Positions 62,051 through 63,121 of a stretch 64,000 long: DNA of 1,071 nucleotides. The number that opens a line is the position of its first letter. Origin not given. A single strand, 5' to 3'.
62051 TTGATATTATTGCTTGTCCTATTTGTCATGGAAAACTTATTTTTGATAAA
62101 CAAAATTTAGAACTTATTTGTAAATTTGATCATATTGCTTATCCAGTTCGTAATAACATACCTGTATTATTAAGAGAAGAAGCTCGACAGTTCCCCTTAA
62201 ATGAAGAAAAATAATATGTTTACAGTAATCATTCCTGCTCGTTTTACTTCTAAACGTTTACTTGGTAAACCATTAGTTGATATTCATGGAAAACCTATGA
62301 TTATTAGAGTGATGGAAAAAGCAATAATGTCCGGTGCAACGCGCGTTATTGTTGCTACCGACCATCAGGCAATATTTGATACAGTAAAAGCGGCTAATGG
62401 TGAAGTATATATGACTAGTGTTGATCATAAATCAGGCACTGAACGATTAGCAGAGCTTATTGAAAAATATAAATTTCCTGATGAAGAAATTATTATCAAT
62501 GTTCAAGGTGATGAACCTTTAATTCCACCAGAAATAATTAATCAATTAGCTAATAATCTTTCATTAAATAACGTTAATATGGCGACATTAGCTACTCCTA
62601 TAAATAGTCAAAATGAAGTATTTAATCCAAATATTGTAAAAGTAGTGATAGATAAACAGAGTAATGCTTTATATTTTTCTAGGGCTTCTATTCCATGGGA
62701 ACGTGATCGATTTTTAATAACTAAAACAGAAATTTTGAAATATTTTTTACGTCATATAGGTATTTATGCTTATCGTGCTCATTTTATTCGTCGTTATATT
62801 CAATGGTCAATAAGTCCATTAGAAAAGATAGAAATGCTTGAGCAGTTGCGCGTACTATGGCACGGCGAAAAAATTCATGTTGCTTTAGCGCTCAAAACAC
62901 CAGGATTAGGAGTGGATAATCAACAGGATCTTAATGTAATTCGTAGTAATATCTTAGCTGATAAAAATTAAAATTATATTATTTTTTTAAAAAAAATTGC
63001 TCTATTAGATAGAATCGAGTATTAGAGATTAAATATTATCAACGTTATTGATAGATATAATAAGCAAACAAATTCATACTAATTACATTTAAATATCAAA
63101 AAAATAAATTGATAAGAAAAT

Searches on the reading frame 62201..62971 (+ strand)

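Call 45: search_protein_families(library=ncbifam, proteins=[window:62201-62971:+], max_evalue=1e-20)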
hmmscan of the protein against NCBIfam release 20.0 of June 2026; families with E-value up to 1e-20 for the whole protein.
window:62201-62971:+ (256 aa): 5 families
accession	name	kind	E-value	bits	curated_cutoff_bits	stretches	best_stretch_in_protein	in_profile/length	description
TIGR00466.1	kdsB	equivalog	2.2e-105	351.4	155.2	1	7-245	3-241/241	3-deoxy-manno-octulosonate cytidylyltransferase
NF003952.0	PRK05450.1-5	subfamily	1.5e-82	276.5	193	1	7-251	3-245/250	3-deoxy-manno-octulosonate cytidylyltransferase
NF009905.0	PRK13368.1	subfamily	6.5e-81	271.2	255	1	7-250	3-237/243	3-deoxy-manno-octulosonate cytidylyltransferase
NF003950.0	PRK05450.1-3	subfamily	7.6e-73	244.9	234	1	8-253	4-244/248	3-deoxy-manno-octulosonate cytidylyltransferase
NF003948.0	PRK05450.1-1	equivalog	9.4e-66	221.5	281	1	6-250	5-242/248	3-deoxy-manno-octulosonate cytidylyltransferase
